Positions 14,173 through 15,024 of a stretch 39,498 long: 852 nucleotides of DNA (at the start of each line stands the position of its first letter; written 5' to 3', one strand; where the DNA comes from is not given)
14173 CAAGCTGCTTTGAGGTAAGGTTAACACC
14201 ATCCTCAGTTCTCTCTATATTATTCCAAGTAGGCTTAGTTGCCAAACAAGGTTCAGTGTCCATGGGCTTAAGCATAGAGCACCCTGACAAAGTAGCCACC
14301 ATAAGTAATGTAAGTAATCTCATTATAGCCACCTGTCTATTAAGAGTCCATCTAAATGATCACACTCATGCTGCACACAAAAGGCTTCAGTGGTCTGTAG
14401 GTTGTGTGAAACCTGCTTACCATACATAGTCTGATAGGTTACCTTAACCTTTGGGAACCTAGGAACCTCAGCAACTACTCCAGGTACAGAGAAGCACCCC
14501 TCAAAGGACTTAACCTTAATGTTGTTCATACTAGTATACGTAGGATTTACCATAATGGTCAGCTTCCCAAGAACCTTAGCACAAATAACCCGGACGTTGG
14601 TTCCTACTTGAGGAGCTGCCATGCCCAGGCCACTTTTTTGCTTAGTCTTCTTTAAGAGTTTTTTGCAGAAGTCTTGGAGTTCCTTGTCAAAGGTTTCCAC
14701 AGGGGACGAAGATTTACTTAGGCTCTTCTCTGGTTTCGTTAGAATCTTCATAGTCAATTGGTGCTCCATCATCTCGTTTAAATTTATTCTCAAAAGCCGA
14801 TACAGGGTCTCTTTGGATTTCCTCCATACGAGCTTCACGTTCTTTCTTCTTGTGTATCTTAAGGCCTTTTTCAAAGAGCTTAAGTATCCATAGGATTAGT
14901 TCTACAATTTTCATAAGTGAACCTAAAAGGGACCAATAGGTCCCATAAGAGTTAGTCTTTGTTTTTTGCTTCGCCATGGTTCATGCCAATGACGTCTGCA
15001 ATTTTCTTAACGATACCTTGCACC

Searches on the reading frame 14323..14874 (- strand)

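Call 62: search_protein_families(library=phrogs, proteins=[window:14323-14874:-], max_evalue=0.00001)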
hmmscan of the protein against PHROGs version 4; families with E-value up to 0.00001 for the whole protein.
window:14323-14874:- (183 aa): 1 family
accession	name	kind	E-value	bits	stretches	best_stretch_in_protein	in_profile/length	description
phrog_2890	-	other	1.3e-32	113.4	1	42-179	3-143/150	peptide deformylase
